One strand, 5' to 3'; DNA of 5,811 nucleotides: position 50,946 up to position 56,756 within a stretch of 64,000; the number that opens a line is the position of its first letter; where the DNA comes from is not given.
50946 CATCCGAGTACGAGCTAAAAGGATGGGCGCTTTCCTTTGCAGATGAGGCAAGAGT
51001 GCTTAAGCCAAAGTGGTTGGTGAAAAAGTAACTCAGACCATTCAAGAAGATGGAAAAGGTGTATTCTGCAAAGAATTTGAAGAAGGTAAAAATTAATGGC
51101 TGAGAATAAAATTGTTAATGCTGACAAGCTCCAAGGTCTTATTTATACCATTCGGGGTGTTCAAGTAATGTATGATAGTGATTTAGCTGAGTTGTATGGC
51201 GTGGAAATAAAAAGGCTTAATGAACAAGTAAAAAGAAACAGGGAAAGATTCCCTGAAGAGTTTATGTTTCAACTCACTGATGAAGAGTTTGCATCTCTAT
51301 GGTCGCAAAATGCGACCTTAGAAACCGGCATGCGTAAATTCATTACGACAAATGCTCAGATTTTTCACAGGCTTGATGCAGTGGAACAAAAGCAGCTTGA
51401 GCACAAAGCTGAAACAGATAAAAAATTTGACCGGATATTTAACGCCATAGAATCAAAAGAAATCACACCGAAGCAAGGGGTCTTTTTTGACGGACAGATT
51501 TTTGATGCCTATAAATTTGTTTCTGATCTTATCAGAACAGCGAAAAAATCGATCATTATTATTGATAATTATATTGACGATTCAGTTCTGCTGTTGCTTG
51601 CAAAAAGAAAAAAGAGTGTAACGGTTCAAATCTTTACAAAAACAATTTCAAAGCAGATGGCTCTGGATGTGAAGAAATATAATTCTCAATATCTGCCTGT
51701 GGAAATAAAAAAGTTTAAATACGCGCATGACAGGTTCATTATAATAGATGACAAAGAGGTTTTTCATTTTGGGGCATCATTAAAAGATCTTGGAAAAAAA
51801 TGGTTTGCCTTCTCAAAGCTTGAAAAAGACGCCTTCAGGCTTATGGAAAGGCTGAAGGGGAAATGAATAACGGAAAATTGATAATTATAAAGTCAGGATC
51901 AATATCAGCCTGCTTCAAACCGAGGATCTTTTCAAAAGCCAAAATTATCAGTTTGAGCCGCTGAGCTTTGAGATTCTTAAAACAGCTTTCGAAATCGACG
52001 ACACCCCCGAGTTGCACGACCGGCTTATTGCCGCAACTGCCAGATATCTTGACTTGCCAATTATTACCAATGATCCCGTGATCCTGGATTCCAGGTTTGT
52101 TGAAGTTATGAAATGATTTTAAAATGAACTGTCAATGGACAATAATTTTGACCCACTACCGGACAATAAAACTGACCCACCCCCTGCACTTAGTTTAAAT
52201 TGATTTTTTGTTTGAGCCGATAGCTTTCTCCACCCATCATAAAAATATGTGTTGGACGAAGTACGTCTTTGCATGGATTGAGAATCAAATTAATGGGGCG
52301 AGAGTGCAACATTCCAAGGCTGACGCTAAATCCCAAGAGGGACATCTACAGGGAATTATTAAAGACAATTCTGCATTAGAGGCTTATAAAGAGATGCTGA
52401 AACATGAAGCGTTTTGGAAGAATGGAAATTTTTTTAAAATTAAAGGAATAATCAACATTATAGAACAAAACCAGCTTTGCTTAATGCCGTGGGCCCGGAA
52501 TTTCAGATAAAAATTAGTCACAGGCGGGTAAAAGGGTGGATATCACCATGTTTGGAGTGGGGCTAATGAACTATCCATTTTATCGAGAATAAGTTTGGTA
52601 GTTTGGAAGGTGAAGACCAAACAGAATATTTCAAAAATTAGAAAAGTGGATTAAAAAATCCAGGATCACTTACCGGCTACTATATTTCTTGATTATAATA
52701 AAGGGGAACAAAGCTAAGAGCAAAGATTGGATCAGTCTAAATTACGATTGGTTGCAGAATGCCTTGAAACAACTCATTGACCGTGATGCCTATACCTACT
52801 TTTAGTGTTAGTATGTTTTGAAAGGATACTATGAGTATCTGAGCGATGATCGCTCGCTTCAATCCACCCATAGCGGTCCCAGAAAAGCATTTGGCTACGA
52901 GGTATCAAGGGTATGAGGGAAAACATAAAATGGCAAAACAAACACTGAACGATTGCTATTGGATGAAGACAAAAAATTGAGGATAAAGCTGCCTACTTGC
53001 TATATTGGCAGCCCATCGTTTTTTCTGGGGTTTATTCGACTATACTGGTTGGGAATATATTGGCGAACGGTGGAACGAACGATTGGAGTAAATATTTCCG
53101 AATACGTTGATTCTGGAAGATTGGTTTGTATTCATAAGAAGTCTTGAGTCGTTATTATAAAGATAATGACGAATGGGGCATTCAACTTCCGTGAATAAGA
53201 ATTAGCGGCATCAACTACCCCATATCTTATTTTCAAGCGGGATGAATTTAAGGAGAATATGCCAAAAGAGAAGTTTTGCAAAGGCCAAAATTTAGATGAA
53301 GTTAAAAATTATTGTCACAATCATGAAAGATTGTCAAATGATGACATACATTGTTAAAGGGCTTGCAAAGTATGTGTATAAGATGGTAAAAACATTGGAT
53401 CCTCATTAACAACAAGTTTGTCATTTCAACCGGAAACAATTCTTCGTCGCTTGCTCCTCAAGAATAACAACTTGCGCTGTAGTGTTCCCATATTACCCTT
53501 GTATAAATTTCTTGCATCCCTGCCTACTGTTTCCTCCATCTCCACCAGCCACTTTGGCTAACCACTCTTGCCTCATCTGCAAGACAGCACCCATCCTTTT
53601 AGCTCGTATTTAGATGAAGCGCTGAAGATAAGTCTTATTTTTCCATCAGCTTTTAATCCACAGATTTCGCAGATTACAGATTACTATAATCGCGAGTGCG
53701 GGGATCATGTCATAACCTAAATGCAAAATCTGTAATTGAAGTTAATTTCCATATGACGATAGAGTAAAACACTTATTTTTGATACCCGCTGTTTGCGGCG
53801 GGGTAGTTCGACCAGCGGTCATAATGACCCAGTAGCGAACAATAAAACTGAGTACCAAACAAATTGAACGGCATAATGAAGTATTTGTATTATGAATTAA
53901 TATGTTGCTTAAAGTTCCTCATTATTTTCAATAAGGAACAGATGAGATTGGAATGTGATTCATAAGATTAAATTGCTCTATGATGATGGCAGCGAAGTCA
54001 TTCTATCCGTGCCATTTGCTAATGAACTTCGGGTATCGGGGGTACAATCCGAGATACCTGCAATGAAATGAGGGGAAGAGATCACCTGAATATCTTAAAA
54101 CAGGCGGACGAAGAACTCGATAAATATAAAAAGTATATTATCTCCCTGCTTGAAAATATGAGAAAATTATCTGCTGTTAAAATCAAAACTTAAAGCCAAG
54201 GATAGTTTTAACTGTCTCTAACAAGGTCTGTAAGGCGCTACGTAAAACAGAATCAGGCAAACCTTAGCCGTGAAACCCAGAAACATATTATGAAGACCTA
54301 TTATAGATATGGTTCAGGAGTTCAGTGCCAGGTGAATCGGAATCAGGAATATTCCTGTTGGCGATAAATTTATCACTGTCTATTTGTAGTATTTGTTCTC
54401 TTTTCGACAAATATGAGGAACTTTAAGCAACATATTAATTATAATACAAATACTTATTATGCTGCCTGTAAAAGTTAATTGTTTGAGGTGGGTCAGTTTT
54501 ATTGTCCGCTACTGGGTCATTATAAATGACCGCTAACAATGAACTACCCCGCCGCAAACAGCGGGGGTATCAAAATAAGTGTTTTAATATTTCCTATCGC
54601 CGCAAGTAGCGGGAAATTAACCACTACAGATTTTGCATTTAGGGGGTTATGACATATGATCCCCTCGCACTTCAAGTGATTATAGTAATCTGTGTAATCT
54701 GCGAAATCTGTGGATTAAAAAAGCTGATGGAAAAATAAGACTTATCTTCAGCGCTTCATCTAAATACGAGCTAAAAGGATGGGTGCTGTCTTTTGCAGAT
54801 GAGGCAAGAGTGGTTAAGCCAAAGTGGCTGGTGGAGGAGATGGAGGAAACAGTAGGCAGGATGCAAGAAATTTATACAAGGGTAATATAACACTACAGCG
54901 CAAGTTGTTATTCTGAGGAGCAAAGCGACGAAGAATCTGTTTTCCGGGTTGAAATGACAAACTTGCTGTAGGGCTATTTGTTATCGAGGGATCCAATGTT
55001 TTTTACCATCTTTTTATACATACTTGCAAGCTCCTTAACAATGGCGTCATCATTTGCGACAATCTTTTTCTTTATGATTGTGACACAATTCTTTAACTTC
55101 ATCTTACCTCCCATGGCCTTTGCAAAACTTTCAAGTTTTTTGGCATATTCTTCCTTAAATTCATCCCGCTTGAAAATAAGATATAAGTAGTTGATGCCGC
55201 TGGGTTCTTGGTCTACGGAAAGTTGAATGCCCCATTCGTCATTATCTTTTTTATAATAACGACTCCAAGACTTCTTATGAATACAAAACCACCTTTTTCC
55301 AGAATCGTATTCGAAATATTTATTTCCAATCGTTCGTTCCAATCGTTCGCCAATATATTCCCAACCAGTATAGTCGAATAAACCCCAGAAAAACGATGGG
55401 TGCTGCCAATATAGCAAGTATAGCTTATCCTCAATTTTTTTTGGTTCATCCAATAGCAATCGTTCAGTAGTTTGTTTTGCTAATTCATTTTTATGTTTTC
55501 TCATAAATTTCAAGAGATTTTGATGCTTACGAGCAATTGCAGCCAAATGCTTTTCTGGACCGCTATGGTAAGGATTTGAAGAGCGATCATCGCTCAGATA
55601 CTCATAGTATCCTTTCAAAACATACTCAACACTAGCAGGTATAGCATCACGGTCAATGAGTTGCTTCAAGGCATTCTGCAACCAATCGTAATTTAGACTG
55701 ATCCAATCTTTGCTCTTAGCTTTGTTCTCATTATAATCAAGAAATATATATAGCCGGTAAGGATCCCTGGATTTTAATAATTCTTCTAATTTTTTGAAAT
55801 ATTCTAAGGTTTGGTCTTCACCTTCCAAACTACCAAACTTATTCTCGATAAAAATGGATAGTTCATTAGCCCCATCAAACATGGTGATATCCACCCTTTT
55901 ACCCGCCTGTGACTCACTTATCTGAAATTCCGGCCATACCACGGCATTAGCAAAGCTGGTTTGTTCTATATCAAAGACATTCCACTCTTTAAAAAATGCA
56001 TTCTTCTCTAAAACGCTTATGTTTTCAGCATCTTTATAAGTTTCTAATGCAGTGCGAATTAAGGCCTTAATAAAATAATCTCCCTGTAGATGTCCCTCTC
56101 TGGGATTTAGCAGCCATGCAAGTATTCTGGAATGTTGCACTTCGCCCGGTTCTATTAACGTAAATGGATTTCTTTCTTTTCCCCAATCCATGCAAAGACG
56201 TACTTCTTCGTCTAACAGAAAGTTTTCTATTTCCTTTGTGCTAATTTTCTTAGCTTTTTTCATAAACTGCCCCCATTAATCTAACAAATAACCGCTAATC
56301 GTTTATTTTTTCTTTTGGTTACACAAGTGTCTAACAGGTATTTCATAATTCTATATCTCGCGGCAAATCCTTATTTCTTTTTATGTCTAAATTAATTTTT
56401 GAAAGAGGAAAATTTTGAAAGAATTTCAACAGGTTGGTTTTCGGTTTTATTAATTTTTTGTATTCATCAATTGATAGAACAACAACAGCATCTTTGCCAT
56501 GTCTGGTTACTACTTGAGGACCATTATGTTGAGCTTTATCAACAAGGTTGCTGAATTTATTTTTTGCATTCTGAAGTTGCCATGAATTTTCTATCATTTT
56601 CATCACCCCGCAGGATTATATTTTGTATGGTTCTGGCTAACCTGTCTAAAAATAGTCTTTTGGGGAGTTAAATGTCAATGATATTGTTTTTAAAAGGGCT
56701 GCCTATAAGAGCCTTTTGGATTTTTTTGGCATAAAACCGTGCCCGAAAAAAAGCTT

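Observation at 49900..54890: Four copies of the WYL-regulator 3' end mark a cassette-swapping hotspot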

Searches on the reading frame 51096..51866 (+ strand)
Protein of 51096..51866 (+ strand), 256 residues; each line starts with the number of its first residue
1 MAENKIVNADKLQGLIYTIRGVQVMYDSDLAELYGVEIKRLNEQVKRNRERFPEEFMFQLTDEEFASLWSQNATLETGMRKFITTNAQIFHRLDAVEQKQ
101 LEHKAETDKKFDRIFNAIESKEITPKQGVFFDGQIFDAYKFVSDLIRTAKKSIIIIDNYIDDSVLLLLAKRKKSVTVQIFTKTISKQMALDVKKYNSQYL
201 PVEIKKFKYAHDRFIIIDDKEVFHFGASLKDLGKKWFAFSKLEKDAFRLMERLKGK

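Call 7: search_protein_families(library=pfam, proteins=[window:51096-51866:+], max_evalue=0.01)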
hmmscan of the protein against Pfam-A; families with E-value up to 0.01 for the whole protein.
window:51096-51866:+ (256 aa): 2 families
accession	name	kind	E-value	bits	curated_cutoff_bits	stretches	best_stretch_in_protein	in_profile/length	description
PF10543.14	ORF6N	-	3.4e-25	88.6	27.8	1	16-77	3-64/86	ORF6N domain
PF13091.12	PLDc_2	-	0.0013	19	27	1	144-223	3-94/132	PLD-like domain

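Call 30: search_protein_families(library=padloc, proteins=[window:51096-51866:+], max_evalue=0.001)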
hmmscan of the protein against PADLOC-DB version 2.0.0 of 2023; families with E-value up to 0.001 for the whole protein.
window:51096-51866:+ (256 aa): 5 families
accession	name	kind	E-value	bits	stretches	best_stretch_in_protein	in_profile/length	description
PDLC04869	PDC-S05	-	2.5e-99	330.4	2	79-254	125-301/306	-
PDLC04879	PDC-S05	-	1.5e-58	196.5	1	79-252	112-283/285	-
PDLC04856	PDC-S05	-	2.4e-31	106.8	1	1-77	1-77/177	-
PDLC04849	PDC-S05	-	5.6e-21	73.1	1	5-87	3-83/183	-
PDLC02616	DrmC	-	0.00039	18.1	1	137-223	81-178/224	DrmC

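Call 31: search_protein_families(library=ncbifam, proteins=[window:51096-51866:+], max_evalue=0.001)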
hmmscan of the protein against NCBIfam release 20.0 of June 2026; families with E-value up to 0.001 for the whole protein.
window:51096-51866:+ (256 aa): 1 family
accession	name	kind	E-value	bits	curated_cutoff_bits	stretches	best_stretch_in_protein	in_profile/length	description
NF040700.1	VPA1262_N_dom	domain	8.3e-09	34.7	80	1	126-237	310-454/478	VPA1262 family N-terminal domain-containing protein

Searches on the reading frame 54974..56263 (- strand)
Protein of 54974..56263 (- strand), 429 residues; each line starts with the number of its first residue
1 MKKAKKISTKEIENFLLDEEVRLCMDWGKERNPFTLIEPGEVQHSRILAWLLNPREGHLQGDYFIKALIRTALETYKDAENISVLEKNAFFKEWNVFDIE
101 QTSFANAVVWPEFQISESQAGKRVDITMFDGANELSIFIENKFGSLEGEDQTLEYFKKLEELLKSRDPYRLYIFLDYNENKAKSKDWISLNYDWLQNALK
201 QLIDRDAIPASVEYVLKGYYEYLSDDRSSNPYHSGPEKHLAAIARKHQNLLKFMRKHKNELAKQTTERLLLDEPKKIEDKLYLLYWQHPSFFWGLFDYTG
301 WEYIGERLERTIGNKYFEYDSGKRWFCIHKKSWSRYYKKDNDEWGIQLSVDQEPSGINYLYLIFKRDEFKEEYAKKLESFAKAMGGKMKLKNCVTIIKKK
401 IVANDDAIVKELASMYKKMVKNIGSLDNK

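Call 7: search_protein_families(library=pfam, proteins=[window:54974-56263:-], max_evalue=0.01)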
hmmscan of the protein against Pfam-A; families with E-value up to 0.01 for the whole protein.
window:54974-56263:- (429 aa): 1 family
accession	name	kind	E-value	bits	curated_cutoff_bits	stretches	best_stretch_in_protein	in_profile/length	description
PF14281.12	PDDEXK_4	-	3.9e-23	82.8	22.3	1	32-205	2-166/183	PD-(D/E)XK nuclease superfamily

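Call 30: search_protein_families(library=padloc, proteins=[window:54974-56263:-], max_evalue=0.001)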
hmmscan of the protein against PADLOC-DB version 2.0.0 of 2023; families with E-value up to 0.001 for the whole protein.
window:54974-56263:- (429 aa): 8 families
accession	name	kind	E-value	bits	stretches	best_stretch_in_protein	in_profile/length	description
PDLC04972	PDC-S26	-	1.7e-29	101.4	1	6-267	5-246/397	-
PDLC04977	PDC-S26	-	1.4e-22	78.4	1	11-267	9-246/400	-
PDLC04971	PDC-S26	-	1.4e-15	55.1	1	38-269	43-260/415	-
PDLC04983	PDC-S26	-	6e-10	37.1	1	44-185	51-162/413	-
PDLC04974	PDC-S26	-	6.2e-10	36.9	1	43-281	47-266/401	-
PDLC04980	PDC-S26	-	7.4e-09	33.4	1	39-185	41-165/389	-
PDLC04982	PDC-S26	-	3.5e-07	27.8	1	38-143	33-123/392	-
PDLC04975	PDC-S26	-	5.7e-05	20.6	0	45-84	38-79/351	-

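Call 31: search_protein_families(library=ncbifam, proteins=[window:54974-56263:-], max_evalue=0.001)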
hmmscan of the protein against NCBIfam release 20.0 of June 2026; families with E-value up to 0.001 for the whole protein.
window:54974-56263:- (429 aa): 0 families

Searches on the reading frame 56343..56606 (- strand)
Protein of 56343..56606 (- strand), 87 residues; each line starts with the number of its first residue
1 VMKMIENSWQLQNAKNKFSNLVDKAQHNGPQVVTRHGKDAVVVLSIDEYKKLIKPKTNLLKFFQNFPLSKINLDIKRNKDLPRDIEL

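Call 7: search_protein_families(library=pfam, proteins=[window:56343-56606:-], max_evalue=0.01)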
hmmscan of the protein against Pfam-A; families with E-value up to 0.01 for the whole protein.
window:56343-56606:- (87 aa): 2 families
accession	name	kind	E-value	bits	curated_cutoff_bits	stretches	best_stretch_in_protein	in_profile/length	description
PF02604.26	PhdYeFM_antitox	-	2.4e-17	62.9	29.8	1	7-67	2-62/74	Antitoxin Phd_YefM, type II toxin-antitoxin system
PF12910.14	PHD_like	-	0.00045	20.7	27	1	9-54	5-52/141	Antitoxin of toxin-antitoxin, RelE / RelB, TA system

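Call 30: search_protein_families(library=padloc, proteins=[window:56343-56606:-], max_evalue=0.001)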
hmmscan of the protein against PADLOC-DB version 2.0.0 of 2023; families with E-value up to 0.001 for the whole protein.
window:56343-56606:- (87 aa): 0 families

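Call 31: search_protein_families(library=ncbifam, proteins=[window:56343-56606:-], max_evalue=0.001)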
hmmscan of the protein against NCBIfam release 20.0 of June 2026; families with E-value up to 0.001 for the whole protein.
window:56343-56606:- (87 aa): 1 family
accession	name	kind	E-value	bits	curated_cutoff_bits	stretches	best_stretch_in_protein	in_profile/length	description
TIGR01552.1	phd_fam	subfamily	3e-15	55.3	20.8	1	8-55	1-48/53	type II toxin-antitoxin system prevent-host-death family antitoxin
